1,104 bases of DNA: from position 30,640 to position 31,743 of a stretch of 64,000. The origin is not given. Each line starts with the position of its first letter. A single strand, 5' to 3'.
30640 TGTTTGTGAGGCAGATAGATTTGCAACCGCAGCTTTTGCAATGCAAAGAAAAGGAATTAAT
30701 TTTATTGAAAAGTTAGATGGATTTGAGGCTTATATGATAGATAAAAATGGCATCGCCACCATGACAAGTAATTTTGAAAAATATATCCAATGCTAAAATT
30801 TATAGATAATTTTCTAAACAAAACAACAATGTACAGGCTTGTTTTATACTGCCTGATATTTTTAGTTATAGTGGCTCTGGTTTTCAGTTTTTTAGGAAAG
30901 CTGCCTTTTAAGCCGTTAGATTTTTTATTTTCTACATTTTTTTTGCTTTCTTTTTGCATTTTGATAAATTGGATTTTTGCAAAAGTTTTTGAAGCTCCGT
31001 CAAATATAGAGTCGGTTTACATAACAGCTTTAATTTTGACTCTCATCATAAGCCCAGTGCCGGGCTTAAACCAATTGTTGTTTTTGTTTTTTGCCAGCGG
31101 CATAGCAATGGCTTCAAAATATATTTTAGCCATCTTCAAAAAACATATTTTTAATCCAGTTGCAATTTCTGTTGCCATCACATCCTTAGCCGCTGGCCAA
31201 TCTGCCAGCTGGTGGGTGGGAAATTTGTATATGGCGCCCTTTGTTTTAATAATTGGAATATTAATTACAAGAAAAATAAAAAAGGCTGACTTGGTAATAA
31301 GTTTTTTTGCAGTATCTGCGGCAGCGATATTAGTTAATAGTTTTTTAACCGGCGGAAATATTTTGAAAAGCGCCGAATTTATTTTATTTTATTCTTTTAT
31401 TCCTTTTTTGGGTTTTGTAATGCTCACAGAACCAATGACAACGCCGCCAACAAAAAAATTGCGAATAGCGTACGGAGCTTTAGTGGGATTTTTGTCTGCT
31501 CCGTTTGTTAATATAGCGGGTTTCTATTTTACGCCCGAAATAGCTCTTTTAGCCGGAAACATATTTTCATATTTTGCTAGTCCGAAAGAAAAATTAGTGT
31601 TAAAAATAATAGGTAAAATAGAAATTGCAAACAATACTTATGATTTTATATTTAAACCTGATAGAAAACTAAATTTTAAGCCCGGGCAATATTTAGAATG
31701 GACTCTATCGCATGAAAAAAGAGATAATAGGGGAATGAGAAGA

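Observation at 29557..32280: Compact flavinylation/electron-transfer module: FMN-binding protein, ApbE flavin transferase and NqrB/RnfD-like-FNR fusion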

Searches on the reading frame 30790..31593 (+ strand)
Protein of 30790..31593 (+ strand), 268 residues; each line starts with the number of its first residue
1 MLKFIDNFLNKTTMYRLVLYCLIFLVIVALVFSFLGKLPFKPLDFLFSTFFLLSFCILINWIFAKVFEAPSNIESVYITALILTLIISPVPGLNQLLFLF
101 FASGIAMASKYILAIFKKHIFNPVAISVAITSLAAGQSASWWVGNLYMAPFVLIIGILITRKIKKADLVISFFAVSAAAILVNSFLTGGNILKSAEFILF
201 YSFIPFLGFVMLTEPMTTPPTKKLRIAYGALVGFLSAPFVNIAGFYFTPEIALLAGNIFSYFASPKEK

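Call 31: search_solved_structures(query=A2, max_evalue=10, show_alignments=3)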
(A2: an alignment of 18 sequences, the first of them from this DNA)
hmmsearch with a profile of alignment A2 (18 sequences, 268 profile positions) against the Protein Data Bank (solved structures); distinct sequences matched with E-value up to 10: 1.
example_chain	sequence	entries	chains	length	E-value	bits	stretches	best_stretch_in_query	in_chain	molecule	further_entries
8ahx_D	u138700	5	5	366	0.073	15.9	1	152-254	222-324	Ion-translocating oxidoreductase complex subunit D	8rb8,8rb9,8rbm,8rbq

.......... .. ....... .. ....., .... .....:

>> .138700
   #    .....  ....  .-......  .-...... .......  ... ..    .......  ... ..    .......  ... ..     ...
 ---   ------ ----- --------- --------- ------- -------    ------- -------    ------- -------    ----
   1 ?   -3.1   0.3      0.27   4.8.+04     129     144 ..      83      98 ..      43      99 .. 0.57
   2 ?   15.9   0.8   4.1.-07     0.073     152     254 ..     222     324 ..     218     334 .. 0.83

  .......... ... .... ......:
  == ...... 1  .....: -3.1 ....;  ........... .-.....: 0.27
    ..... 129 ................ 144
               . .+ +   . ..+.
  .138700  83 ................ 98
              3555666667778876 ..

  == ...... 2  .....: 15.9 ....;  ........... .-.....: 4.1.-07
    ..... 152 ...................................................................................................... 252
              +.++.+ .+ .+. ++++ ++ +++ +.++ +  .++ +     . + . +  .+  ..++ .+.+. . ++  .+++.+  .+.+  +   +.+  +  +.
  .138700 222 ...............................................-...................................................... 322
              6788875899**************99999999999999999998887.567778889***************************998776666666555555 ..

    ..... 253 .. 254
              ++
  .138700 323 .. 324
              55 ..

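Call 43: predict_structure(alignment_id=A2)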
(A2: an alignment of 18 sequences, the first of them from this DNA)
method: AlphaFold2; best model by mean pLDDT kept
length: 268 residues; sequences in the alignment: 18
mean_pLDDT: 85.4   pTM: 0.85
mean pLDDT of the five models: 85.4, 84.5, 80.8, 76.0, 74.9
residues with pLDDT >= 90: 106; 70-90: 145; 50-70: 15; < 50: 2
segments of 3 or more residues with pLDDT < 50: none
pLDDT, mean of each block of 10 residues (from residue 1): 76 87 95 92 93 94 84 87 89 80 87 61 82 79 90 92 89 94 91 89 90 76 89 89 81 82 59
secondary structure, 60 per line:
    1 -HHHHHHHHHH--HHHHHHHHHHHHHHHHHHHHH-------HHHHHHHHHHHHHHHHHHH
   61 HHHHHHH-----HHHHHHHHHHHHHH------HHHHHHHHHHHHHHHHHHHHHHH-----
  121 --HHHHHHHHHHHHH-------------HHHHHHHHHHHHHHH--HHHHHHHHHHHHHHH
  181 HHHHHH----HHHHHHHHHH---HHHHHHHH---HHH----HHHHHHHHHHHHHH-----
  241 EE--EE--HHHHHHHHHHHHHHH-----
elements in order: H2-11 H14-34 H42-67 H73-86 H93-115 H123-135 H149-163 H166-186 H191-200 H204-211 H222-235 H249-263

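Call 48: fold_search(model_id=the predicted structure, library=pdb)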
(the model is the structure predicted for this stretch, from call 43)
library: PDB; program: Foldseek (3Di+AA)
matches with E <= 10: 127; with E <= 0.001: 9
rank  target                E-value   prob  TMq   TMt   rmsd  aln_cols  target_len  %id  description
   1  9eri_D                1.7e-04  1.00  0.71  0.61   5.6       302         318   14  Cryo-EM structure of sodium pumping Rnf complex from Acetobacterium woodii bound to NADH (released 2025-03-05)
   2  8ahx_D                1.8e-04  1.00  0.72  0.57   6.9       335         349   12  Cryo-EM structure of the nitrogen-fixation associated NADH:ferredoxin oxidoreductase RNF from Azotobacter vinelandii (released 2023-11-01)
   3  9uuu_B                2.9e-04  1.00  0.58  0.42   6.4       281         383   14  Cryo-EM structure of Na+-translocating NADH-ubiquinone oxidoreductase from Vibrio cholerae reduced by NADH (released 2025-06-25)
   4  8rbq_D                4.2e-04  1.00  0.67  0.60   6.8       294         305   15  Cryo-EM structure of the NADH:ferredoxin oxidoreductase RNF from Azotobacter vinelandii, dithionite reduced (released 2024-06-26)
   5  9lrr_B                6.9e-04  1.00  0.59  0.40   6.5       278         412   15  Cryo-EM structure of Na+-translocating NADH-ubiquinone oxidoreductase NqrB-G141A mutant from Vibrio cholerae with boun (released 2025-04-23)
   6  9ud3_B                7.5e-04  1.00  0.58  0.42   5.4       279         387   14  Cryo-EM structure of Na+-translocating NADH-ubiquinone oxidoreductase NqrB-T236Y mutant from Vibrio cholerae (released 2025-06-25)
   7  7zc6_D                7.8e-04  1.00  0.71  0.64   5.2       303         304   16  Na+ - translocating ferredoxin: NAD+ reductase (Rnf) of C. tetanomorphum (released 2022-09-28)
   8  7xk6_B                9.3e-04  1.00  0.58  0.39   5.2       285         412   15  Cryo-EM structure of Na+-pumping NADH-ubiquinone oxidoreductase from Vibrio cholerae, with aurachin D-42 (released 2022-07-20)
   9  7xk3_B                9.3e-04  1.00  0.48  0.35   7.3       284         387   16  Cryo-EM structure of Na+-pumping NADH-ubiquinone oxidoreductase from Vibrio cholerae, state 1 (released 2022-07-20)
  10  8a1x_B                2.2e-03  1.00  0.58  0.41   5.8       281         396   14  Sodium pumping NADH-quinone oxidoreductase with inhibitor DQA (released 2023-06-14)
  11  8a1v_B                2.4e-03  1.00  0.53  0.38   6.7       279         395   15  Sodium pumping NADH-quinone oxidoreductase with substrate Q2 (released 2023-06-14)
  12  8ad0_B                2.7e-03  1.00  0.58  0.43   6.1       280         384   15  X-ray structure of Na+-NQR from Vibrio cholerae in different conformation at 3.1 A (released 2023-07-12)
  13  8a1t_B                3.2e-03  1.00  0.56  0.40   5.3       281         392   15  Sodium pumping NADH-quinone oxidoreductase (released 2023-06-14)
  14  8evu_B                4.2e-03  1.00  0.58  0.40   5.1       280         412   16  Cryo EM structure of Vibrio cholerae NQR (released 2022-11-16)
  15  8acw_B                1.1e-02  1.00  0.59  0.43   5.9       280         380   15  X-ray structure of Na+-NQR from Vibrio cholerae at 3.4 A resolution (released 2023-07-12)
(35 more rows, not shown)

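Call 58: search_protein_representatives(alignment_id=A2)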
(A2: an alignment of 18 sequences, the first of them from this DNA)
Query: 18 sequences, 268 profile positions. Proteins with E-value up to 0.001 (for the whole library): 2430; up to 1e-10: 1306; up to 1e-30: 594. The best 150 are listed.
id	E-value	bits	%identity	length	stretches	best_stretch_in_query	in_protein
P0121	5.9e-110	383.5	-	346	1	1-268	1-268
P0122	3.9e-105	367.7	-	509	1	1-266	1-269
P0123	4.6e-99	347.8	-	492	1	1-268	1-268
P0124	1.3e-98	346.3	-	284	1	1-267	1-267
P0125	9.5e-94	330.4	-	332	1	1-268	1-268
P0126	1.0e-93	330.3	-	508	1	2-267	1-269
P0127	5.3e-93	327.9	-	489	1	2-267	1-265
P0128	2.2e-92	325.9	-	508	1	2-267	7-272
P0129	2.8e-92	325.6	-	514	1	2-266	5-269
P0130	7.0e-92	324.2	-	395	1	2-268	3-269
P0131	3.5e-90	318.7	-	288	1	2-268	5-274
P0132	3.7e-89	315.3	-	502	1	1-267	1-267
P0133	2.1e-88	312.8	-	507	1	1-267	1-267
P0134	2.9e-88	312.4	-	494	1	14-268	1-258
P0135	1.8e-87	309.8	-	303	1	1-266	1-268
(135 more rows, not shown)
